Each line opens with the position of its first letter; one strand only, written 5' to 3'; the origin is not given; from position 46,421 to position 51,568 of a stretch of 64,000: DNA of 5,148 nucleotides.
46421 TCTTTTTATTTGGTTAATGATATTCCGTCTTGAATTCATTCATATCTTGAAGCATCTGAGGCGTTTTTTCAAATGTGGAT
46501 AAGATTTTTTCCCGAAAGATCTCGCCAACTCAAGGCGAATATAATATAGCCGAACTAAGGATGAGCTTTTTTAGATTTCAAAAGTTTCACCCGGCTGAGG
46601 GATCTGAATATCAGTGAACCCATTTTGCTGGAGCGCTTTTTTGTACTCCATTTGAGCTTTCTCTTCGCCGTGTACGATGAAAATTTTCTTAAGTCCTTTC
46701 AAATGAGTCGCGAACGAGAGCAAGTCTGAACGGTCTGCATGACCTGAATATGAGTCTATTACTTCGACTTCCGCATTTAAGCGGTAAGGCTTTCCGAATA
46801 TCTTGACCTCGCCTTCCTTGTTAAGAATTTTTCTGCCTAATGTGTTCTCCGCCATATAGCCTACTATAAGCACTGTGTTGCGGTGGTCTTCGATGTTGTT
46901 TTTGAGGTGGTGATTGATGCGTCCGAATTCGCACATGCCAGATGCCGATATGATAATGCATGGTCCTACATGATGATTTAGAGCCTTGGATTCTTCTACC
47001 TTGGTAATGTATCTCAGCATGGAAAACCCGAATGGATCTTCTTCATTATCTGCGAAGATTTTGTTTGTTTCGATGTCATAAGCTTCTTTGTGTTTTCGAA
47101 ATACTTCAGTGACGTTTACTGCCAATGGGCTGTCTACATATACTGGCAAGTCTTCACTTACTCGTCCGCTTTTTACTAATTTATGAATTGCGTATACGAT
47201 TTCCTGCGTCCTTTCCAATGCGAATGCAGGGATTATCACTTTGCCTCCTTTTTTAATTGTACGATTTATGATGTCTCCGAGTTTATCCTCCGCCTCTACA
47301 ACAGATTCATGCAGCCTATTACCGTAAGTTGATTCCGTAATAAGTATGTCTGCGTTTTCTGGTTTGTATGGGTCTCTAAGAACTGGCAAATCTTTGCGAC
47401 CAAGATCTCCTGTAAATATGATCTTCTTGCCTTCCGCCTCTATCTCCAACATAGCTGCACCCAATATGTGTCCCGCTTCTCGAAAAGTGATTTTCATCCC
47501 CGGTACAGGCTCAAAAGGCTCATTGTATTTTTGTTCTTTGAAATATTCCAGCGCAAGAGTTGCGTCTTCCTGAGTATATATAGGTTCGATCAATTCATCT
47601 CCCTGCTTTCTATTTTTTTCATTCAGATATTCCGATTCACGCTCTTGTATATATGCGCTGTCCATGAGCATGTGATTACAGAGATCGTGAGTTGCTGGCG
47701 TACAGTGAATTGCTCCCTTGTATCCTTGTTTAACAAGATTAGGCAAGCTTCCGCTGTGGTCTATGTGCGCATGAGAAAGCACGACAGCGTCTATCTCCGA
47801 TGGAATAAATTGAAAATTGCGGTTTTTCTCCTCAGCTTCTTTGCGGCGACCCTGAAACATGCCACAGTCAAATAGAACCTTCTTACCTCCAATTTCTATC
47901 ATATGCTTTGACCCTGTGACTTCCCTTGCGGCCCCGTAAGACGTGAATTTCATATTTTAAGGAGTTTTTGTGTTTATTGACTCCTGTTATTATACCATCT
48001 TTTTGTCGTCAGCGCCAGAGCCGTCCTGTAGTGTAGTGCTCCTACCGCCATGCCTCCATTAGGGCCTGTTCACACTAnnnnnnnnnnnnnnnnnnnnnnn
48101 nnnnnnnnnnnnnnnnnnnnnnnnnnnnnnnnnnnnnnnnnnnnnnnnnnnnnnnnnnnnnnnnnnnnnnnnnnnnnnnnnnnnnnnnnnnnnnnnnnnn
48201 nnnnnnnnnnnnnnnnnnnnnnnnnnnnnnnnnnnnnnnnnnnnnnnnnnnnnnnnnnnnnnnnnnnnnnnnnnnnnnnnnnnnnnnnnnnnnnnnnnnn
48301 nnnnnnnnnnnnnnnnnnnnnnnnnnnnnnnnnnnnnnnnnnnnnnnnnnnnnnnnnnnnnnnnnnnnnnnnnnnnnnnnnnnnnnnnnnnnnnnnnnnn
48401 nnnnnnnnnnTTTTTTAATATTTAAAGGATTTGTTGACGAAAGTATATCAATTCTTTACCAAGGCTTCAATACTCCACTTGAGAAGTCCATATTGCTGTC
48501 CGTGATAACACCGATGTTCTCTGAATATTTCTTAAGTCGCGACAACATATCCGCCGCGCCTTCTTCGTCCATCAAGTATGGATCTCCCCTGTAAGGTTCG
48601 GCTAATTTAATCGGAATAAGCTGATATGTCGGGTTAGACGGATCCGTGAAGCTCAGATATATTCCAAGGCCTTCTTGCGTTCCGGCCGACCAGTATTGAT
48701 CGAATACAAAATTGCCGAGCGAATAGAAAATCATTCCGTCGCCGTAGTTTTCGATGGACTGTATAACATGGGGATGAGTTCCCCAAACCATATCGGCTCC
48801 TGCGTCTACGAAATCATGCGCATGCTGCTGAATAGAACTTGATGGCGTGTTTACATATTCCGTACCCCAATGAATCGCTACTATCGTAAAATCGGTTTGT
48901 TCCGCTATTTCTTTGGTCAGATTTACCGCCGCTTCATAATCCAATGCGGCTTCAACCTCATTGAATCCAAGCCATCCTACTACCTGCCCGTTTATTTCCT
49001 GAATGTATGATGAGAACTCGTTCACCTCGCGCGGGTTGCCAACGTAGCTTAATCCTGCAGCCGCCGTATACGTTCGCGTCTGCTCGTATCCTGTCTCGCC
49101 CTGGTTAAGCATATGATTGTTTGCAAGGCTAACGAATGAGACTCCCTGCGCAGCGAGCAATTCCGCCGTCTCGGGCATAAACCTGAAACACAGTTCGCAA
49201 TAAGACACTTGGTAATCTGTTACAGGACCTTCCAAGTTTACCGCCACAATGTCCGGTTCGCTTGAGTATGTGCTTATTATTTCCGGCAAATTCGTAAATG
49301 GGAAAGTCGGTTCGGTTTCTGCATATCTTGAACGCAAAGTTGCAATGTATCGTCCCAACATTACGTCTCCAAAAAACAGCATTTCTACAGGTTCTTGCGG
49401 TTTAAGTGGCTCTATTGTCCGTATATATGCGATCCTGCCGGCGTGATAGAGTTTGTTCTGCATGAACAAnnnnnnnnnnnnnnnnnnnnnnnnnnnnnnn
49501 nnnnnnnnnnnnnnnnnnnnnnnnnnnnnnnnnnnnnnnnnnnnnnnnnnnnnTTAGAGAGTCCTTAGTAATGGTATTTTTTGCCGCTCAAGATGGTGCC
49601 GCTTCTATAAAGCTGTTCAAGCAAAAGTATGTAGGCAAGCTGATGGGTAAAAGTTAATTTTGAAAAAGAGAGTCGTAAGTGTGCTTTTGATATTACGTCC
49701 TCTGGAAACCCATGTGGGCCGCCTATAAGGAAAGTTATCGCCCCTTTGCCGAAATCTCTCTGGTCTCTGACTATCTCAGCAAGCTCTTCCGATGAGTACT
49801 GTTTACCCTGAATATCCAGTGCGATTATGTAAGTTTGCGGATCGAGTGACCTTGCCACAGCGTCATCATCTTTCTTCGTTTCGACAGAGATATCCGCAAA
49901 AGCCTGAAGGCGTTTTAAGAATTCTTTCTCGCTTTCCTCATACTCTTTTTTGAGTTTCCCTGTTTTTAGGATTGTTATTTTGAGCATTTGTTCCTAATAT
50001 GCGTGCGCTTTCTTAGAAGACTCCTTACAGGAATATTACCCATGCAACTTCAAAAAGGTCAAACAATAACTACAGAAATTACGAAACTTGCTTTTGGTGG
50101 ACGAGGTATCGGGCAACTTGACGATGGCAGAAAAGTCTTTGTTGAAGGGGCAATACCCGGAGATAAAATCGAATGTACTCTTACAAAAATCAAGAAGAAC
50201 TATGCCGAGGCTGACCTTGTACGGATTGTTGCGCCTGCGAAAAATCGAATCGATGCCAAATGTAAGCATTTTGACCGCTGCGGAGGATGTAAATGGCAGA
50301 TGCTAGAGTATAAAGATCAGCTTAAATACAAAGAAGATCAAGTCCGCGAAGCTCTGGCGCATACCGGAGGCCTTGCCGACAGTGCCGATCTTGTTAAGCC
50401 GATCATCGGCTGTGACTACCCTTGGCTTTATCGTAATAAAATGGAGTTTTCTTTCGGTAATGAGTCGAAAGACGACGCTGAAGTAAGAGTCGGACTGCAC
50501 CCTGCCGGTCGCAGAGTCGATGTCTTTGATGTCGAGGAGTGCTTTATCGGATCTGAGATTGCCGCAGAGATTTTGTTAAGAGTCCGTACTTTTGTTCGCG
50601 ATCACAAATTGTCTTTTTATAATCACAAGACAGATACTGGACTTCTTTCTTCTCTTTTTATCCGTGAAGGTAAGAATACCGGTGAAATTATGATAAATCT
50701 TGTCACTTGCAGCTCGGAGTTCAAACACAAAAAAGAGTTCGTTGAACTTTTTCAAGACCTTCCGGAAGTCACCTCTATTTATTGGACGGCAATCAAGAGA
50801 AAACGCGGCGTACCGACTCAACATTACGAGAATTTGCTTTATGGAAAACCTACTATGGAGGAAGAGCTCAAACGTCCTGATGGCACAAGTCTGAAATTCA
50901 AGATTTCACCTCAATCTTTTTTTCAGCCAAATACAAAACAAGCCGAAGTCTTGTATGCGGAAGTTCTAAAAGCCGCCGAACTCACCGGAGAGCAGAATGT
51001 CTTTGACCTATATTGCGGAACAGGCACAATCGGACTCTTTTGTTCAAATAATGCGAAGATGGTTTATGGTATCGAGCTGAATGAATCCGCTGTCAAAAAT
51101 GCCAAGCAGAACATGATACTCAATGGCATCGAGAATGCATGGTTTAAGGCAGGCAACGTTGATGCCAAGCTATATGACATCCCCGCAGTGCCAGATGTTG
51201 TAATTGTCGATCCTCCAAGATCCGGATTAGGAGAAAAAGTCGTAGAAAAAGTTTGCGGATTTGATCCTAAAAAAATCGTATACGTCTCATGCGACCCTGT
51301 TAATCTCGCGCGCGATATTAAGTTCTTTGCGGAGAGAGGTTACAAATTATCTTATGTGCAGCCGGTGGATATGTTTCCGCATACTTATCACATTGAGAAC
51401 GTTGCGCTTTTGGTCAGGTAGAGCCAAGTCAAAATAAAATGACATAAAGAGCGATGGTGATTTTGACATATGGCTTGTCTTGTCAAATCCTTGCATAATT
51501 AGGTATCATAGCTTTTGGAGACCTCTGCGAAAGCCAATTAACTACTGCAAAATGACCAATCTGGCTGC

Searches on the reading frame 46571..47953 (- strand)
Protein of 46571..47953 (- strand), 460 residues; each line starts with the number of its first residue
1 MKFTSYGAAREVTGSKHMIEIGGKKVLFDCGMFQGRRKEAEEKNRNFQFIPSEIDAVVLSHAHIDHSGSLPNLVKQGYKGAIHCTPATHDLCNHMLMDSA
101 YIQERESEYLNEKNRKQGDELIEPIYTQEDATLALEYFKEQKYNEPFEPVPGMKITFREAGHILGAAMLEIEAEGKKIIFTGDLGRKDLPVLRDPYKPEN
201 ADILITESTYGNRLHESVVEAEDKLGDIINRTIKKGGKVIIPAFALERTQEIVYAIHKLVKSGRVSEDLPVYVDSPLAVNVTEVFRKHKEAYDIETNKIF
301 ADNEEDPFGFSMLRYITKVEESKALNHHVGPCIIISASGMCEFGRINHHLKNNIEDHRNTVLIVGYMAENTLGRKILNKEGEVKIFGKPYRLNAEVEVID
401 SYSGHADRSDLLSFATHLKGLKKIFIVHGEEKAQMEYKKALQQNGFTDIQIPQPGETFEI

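Call 33: search_protein_families(library=pfam, proteins=[window:46571-47953:-], max_evalue=0.001)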
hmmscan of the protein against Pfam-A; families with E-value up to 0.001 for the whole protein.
window:46571-47953:- (460 aa): 5 families
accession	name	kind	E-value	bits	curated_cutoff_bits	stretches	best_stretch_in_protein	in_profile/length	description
PF10996.14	Beta-Casp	-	4e-41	140.7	27.7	1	249-376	1-120/120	Beta-Casp domain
PF00753.33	Lactamase_B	-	8.4e-17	62.2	22.7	1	18-195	10-161/196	Metallo-beta-lactamase superfamily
PF07521.17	RMMBL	-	6.3e-15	55.4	21.6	1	390-451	2-62/63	Zn-dependent metallo-hydrolase RNA specificity domain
PF16661.11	Lactamase_B_6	-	3.8e-12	46.4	27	1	19-182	2-160/193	Metallo-beta-lactamase superfamily domain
PF12706.13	Lactamase_B_2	-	3.2e-09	37.1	27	1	25-209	2-165/200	Beta-lactamase superfamily domain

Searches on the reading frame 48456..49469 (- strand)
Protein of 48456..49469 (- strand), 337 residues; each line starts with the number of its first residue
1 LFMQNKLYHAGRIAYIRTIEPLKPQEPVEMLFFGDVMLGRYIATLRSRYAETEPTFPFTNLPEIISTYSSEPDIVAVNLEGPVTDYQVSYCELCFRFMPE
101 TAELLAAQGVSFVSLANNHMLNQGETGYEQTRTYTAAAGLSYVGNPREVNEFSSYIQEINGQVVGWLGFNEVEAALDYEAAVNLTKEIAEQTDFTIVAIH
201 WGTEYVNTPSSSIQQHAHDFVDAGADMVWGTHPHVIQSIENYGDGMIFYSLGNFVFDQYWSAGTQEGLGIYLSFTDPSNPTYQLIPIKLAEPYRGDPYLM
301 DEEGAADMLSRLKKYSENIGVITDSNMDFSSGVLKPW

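Call 33: search_protein_families(library=pfam, proteins=[window:48456-49469:-], max_evalue=0.001)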
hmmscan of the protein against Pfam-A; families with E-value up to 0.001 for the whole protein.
window:48456-49469:- (337 aa): 1 family
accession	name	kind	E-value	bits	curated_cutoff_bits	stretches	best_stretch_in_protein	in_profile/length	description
PF09587.15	PGA_cap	-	4.8e-52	177.4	27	1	30-258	2-255/255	Bacterial capsule synthesis protein PGA_cap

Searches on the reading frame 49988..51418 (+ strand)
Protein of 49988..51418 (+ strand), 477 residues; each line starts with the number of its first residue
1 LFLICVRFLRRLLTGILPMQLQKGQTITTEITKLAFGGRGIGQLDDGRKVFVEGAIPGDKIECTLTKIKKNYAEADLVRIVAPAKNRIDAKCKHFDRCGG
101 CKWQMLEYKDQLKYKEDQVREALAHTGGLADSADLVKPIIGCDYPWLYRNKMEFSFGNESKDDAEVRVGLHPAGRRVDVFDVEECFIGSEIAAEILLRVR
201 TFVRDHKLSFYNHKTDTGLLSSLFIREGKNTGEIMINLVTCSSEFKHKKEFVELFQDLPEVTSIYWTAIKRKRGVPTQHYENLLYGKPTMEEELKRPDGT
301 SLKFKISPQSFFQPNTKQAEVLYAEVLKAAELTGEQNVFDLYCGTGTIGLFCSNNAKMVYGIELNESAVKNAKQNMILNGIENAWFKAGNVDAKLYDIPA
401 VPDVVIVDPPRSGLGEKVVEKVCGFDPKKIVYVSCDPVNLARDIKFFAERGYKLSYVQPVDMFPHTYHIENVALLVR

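Call 33: search_protein_families(library=pfam, proteins=[window:49988-51418:+], max_evalue=0.001)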
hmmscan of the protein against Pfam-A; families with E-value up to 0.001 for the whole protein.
window:49988-51418:+ (477 aa): 10 families
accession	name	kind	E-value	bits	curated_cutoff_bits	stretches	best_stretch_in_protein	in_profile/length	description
PF05958.17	tRNA_U5-meth_tr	-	6.1e-21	75.3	23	1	287-476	156-355/357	tRNA (Uracil-5-)-methyltransferase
PF01938.26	TRAM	-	7.1e-13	48.6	21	1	21-78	2-61/61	TRAM domain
PF13847.12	Methyltransf_31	-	6.2e-08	32.9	27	1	335-438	4-113/145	Methyltransferase domain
PF05175.20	MTS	-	1.3e-07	31.9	23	1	322-410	22-107/170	Methyltransferase small domain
PF03602.21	Cons_hypoth95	-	1.3e-06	28.6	24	1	311-435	20-152/182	Conserved hypothetical protein 95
PF02475.24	TRM5-TYW2_MTfase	-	1.2e-05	25.7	28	1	334-408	36-111/164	TRM5/TYW2 methyltransferase domain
PF06325.19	PrmA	-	2.7e-05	24.3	22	1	325-385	153-213/296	Ribosomal protein L11 methyltransferase (PrmA)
PF01555.25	N6_N4_Mtase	-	0.00011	22.7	26.7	1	324-373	172-220/221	DNA methylase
PF09445.16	Methyltransf_15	-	0.00056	20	22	0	337-414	3-84/165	RNA cap guanine-N2 methyltransferase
PF13649.12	Methyltransf_25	-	0.00096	20.2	27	0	338-392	1-56/97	Methyltransferase domain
